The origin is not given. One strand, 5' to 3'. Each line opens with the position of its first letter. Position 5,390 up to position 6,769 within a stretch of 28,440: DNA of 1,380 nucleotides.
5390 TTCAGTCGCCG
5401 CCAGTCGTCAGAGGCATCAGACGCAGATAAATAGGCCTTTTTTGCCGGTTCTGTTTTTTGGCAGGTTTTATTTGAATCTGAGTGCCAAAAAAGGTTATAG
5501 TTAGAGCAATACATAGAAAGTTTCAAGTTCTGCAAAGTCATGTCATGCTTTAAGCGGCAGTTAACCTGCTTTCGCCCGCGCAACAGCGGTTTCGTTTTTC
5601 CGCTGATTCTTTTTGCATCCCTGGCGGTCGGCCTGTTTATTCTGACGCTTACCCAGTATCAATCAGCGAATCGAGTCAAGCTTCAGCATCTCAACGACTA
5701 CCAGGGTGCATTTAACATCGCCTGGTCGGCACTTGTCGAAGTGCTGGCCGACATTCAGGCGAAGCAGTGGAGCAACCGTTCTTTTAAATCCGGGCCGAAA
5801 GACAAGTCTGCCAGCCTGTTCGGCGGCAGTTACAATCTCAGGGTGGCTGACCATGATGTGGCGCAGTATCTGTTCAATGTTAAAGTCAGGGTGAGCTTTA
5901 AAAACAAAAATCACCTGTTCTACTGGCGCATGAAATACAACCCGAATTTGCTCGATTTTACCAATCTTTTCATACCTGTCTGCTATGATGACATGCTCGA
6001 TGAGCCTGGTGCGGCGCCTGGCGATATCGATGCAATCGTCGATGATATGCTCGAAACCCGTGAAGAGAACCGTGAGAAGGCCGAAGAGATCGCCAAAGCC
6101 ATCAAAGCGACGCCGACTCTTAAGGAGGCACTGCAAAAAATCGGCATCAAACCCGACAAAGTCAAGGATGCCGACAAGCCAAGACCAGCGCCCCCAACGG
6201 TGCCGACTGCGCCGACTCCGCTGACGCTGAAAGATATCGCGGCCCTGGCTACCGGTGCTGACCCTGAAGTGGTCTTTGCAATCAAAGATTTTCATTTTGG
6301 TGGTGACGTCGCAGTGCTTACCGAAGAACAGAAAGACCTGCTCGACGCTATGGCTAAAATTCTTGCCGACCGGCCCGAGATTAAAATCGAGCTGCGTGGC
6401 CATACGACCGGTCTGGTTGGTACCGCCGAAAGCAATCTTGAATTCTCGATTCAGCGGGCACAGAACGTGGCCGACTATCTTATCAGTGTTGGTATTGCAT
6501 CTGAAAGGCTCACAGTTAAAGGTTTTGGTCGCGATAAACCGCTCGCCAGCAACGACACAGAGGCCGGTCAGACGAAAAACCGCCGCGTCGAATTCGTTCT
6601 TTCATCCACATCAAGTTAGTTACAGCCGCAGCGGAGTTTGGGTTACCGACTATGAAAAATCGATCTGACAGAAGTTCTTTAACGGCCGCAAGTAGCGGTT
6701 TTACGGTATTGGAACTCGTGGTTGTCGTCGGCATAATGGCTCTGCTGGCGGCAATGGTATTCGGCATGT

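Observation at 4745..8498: Orphan pseudopilin-type module: GspG-like domain protein + OmpA-like anchor + two prepilin-type proteins, with no ATPase, platform or secretin nearby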

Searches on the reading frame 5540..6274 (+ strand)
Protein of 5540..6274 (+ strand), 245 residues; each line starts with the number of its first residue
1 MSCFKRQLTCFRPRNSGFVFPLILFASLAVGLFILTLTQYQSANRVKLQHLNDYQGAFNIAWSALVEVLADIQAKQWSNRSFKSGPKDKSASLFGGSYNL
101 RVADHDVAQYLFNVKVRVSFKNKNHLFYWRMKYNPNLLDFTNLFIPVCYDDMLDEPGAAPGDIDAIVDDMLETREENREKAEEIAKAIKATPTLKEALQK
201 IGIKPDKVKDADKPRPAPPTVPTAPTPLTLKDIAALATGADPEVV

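Call 35: find_homologous_proteins(query=window:5540-6274:+, max_evalue=0.001)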
Query window:5540-6274:+ (245 aa): 36 proteins with E <= 0.001 among 1098 candidates.
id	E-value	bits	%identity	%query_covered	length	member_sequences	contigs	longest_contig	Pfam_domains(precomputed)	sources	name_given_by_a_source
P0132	4.7e-161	552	100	100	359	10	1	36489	PF00691.26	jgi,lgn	-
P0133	9.8e-144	495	89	100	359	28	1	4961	PF00691.26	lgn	-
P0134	2.5e-108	379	72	95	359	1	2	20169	PF00691.26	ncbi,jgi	jgi:outer membrane protein OmpA-like peptidoglycan-associated protein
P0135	1.6e-98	347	69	95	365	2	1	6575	PF00691.26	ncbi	-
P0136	1.3e-96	341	67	96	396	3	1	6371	PF00691.26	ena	-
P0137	2.1e-96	340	66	95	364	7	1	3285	PF00691.26,PF05359.17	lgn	-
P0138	9.8e-91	322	62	94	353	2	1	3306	PF00691.26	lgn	-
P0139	4.6e-90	319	63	93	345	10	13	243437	PF00691.26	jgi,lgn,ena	-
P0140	1.0e-89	318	61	93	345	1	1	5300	PF00691.26,PF05359.17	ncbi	-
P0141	1.1e-89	318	62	94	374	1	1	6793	PF00691.26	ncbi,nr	ncbi:MAG: OmpA family protein [Candidatus Riflebacteria bacterium]|nr:OmpA family protein [Candidatu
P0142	1.2e-89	318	62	94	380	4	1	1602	PF00691.26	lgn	-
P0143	1.2e-89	318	62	94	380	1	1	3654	PF00691.26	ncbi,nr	ncbi:MAG: OmpA family protein [Erysipelotrichia bacterium]|nr:OmpA family protein [Erysipelotrichia 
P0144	3.2e-89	317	61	94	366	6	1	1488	PF00691.26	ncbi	-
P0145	9.5e-88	312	61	93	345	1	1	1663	PF00691.26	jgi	jgi:outer membrane protein OmpA-like peptidoglycan-associated protein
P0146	4.2e-86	306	61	93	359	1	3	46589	PF00691.26,PF05359.17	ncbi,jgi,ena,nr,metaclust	ncbi:MAG: hypothetical protein A2W80_08920 [Candidatus Riflebacteria bacterium GWC2_50_8]|nr:MAG: hy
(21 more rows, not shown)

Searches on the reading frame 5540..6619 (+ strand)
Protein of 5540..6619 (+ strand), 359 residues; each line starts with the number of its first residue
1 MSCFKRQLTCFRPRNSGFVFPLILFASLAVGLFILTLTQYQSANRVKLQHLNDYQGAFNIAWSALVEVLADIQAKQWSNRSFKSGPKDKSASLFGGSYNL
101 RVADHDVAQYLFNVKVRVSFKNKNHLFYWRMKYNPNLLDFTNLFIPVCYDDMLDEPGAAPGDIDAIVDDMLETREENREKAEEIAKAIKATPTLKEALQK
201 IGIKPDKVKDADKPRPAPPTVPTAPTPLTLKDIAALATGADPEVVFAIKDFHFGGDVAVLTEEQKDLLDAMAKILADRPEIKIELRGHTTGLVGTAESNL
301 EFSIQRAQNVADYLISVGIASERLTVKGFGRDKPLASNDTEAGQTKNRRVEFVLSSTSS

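Call 4: search_protein_families(library=pfam, proteins=[window:5540-6619:+], max_evalue=1)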
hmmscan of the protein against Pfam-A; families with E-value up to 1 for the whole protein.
window:5540-6619:+ (359 aa): 3 families
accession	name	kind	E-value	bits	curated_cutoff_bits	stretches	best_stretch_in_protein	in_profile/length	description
PF00691.25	OmpA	-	1.6e-19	70.5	27.2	1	253-348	2-98/98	OmpA family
PF05359.17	DUF748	-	0.00033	19.2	50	1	256-288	886-918/1037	Domain of Unknown Function (DUF748)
PF11325.14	DUF3127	-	0.1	13.2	27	1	34-84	28-78/85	Domain of unknown function (DUF3127)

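Call 8: search_protein_families(library=ncbifam, proteins=[window:5540-6619:+], max_evalue=1)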
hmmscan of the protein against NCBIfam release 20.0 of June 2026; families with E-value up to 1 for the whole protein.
window:5540-6619:+ (359 aa): 40 families (the best 25 are shown)
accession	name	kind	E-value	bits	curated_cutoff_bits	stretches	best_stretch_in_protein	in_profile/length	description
NF053611.1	YiaD_Gzip_OmpA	equivalog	1.6e-26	93.3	175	1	250-353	103-205/206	YiaD family glycine zipper/OmpA-like lipoprotein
NF053612.1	anchor_PA1041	equivalog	4e-24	85.9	250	1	206-353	81-234/236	PA1041 family peptidoglycan-binding anchor lipoprotein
NF033763.1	exchanger_TraB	exception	4.6e-22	77.7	700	1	187-355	332-498/522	outer membrane exchange protein TraB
NF053585.1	OMP_LP_YfiB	equivalog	3.1e-21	75.9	128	1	253-355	60-161/163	outer membrane lipoprotein YfiB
TIGR02802.1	Pal_lipo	equivalog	4.6e-19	68.4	125.35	1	252-353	3-103/104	peptidoglycan-associated lipoprotein Pal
NF052230.1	T9SS_PorE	exception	2.6e-18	65.7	600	1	248-335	514-600/648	PorE family type IX secretion system protein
NF053607.1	CHU_0125_OmpA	equivalog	3.7e-18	65.4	620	1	268-353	550-635/639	CHU_0125 family OmpA-like outer membrane integrity protein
NF045787.1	OmpABordt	equivalog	1.9e-17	63.6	200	1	238-352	75-187/194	outer membrane protein OmpA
NF006541.1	PRK09038.1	equivalog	3.4e-17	62.9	283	1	252-357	144-251/253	flagellar motor protein MotD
NF007804.1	PRK10510.1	equivalog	6.5e-17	61.6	307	1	253-356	116-218/219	OmpA family lipoprotein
TIGR03350.1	type_VI_ompA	equivalog_domain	9.4e-17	61.2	139.8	1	253-352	34-135/137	type VI secretion system protein TssL, long form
NF053613.1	OMP_toxin_LptF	equivalog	1.7e-16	60.7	400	1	248-356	140-247/256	lipotoxin F family OmpA-related lipoprotein LptF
NF006285.1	PRK08457.1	equivalog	3.3e-16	59.8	250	1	255-355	129-231/253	flagellar motor protein MotB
NF006508.0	PRK08944.1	subfamily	1.3e-15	57.5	259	1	253-356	183-289/304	MotB family protein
TIGR03789.1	pdsO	hypoth_equivalog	2.5e-14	53.6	152.2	1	266-351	156-240/243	sortase-associated OmpA-like protein PdsO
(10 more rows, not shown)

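Call 47: predict_structure(alignment_id=A3)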
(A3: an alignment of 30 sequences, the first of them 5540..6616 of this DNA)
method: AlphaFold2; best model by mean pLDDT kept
length: 359 residues; sequences in the alignment: 30
mean_pLDDT: 65.9   pTM: 0.35
mean pLDDT of the five models: 65.9, 64.6, 60.6, 60.2, 57.9
residues with pLDDT >= 90: 0; 70-90: 172; 50-70: 131; < 50: 56
segments of 3 or more residues with pLDDT < 50: 1-18, 220-224, 226-233, 235-237, 239-250, 357-359
pLDDT, mean of each block of 10 residues (from residue 1): 40 48 72 64 58 71 71 57 58 71 63 71 70 64 54 53 64 75 77 77 73 69 45 47 43 56 75 79 81 72 82 85 83 72 74 60
secondary structure, 60 per line:
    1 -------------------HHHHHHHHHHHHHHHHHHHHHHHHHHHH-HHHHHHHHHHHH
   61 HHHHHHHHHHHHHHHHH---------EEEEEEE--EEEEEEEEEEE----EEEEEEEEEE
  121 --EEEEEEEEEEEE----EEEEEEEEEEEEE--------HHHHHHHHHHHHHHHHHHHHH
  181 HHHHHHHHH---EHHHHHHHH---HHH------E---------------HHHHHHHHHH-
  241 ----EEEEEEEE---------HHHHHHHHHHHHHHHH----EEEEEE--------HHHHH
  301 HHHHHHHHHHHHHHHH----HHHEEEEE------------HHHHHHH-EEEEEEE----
elements in order: H20-47 H49-77 E87-93 E96-106 E111-120 E123-134 E139-151 H160-189 H194-201 H230-239 E245-252 H262-277 E282-287 H296-316 E324-328 H341-347 E349-355

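Call 48: search_protein_families(library=pfam, alignment_id=A3, max_evalue=1)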
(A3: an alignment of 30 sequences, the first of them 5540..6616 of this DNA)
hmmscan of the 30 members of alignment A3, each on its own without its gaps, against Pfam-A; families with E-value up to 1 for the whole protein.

A. member 1, window:5540-6616:+ (359 aa): 3 families
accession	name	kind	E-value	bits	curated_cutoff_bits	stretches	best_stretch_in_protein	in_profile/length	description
PF00691.25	OmpA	-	1.6e-19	70.5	27.2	1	253-348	2-98/98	OmpA family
PF05359.17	DUF748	-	0.00033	19.2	50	1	256-288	886-918/1037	Domain of Unknown Function (DUF748)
PF11325.14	DUF3127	-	0.1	13.2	27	1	34-84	28-78/85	Domain of unknown function (DUF3127)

B. families by the number of members that match (of 30 scanned): 29 families (the first 25 are shown)
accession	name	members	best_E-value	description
PF00691.25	OmpA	29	2.8e-26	OmpA family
PF05359.17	DUF748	23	1e-07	Domain of Unknown Function (DUF748)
PF11325.14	DUF3127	15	0.0086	Domain of unknown function (DUF3127)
PF19488.4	DUF6024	4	0.088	Family of unknown function (DUF6024)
PF09476.15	Pilus_CpaD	3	0.023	Pilus biogenesis CpaD protein (pilus_cpaD)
PF22161.1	Mre11_C_bact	2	0.0024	Mre11 C-terminal domain, bacteria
PF23695.1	YncO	2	0.007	YncO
PF06653.16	Claudin_3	2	0.027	Tight junction protein, Claudin-like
PF14126.11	DUF4293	2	0.034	Domain of unknown function (DUF4293)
PF14451.12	Ub-Mut7C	1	0.028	Mut7-C ubiquitin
PF22470.1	Histone_HNS_N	1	0.037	H-NS histone-like proteins, N-terminal domain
PF09440.15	eIF3_N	1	0.05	eIF3 subunit 6 N terminal domain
PF17555.7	TssN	1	0.055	Type VI secretion system, TssN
PF04669.19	PBDC1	1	0.058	PBDC1 protein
PF02879.22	PGM_PMM_II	1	0.068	Phosphoglucomutase/phosphomannomutase, alpha/beta/alpha domain II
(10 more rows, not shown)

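Call 75: search_protein_families(library=padloc, proteins=[window:5540-6619:+], max_evalue=0.01)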
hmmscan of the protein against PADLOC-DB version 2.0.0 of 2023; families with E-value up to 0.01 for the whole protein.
window:5540-6619:+ (359 aa): 5 families
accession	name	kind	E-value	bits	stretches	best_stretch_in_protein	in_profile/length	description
PDLC00651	ZorB3|ZorB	-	9.4e-11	39.6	1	297-352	145-200/215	MotB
PDLC00609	ZorB1|ZorB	-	4.8e-08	30.8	1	282-354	135-214/232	MotB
PDLC00612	ZorB1|ZorB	-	2.5e-05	22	1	286-351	190-263/293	MotB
PDLC00641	ZorB2|ZorB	-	0.00066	17.4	1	280-355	135-223/238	MotB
PDLC00610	ZorB1|ZorB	-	0.0028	15.2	0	295-352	166-232/254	MotB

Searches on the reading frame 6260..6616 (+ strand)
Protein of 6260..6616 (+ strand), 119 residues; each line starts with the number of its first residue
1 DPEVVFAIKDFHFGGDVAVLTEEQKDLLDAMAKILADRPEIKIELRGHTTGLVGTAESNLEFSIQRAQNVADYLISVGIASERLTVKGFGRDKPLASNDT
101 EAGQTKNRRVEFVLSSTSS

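Call 80: search_solved_structures(query=window:6260-6616:+, max_evalue=1e-8, show_alignments=4)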
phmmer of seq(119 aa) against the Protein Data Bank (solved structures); distinct sequences matched with E-value up to 1e-8: 37.
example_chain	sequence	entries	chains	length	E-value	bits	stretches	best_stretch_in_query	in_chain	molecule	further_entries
2lca_A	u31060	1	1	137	4.5e-16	62.2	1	12-115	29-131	Uncharacterized protein Rv0899/MT0922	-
2kgw_A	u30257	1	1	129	5.9e-16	61.8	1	12-114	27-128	Outer membrane protein A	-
2lbt_A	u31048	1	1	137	6.3e-16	61.7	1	12-115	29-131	Uncharacterized protein Rv0899/MT0922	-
2l26_A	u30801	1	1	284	1.1e-15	60.9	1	12-115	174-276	Uncharacterized protein Rv0899/MT0922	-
6top_B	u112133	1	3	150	2.6e-14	56.5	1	8-95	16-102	OmpA family protein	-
6top_A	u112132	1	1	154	2.8e-14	56.4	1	8-95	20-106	OmpA family protein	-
9v99_A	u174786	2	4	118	5.6e-14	55.4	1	10-111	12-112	Outer membrane beta-barrel domain-containing protein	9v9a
9v9b_A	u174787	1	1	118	2.9e-13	53.2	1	10-111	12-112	Outer membrane beta-barrel domain-containing protein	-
6jfw_A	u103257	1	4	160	3.3e-13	52.9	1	35-114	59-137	PA0833-PD protein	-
2k1s_A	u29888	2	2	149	4.1e-13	52.7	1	13-115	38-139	Inner membrane lipoprotein yiaD | Probable lipoprotein YiaD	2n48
5wtp_A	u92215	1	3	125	2.3e-12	50.3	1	16-113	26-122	OmpA family protein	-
5wtl_A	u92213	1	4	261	1.6e-11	47.6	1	17-113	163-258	OmpA family protein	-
5eaz_A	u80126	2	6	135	4.2e-11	46.2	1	12-114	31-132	YfiB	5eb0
5y61_B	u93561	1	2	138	4.5e-11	46.1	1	12-114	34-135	YfiB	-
5eb1_B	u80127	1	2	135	4.5e-11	46.1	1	12-114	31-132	YfiB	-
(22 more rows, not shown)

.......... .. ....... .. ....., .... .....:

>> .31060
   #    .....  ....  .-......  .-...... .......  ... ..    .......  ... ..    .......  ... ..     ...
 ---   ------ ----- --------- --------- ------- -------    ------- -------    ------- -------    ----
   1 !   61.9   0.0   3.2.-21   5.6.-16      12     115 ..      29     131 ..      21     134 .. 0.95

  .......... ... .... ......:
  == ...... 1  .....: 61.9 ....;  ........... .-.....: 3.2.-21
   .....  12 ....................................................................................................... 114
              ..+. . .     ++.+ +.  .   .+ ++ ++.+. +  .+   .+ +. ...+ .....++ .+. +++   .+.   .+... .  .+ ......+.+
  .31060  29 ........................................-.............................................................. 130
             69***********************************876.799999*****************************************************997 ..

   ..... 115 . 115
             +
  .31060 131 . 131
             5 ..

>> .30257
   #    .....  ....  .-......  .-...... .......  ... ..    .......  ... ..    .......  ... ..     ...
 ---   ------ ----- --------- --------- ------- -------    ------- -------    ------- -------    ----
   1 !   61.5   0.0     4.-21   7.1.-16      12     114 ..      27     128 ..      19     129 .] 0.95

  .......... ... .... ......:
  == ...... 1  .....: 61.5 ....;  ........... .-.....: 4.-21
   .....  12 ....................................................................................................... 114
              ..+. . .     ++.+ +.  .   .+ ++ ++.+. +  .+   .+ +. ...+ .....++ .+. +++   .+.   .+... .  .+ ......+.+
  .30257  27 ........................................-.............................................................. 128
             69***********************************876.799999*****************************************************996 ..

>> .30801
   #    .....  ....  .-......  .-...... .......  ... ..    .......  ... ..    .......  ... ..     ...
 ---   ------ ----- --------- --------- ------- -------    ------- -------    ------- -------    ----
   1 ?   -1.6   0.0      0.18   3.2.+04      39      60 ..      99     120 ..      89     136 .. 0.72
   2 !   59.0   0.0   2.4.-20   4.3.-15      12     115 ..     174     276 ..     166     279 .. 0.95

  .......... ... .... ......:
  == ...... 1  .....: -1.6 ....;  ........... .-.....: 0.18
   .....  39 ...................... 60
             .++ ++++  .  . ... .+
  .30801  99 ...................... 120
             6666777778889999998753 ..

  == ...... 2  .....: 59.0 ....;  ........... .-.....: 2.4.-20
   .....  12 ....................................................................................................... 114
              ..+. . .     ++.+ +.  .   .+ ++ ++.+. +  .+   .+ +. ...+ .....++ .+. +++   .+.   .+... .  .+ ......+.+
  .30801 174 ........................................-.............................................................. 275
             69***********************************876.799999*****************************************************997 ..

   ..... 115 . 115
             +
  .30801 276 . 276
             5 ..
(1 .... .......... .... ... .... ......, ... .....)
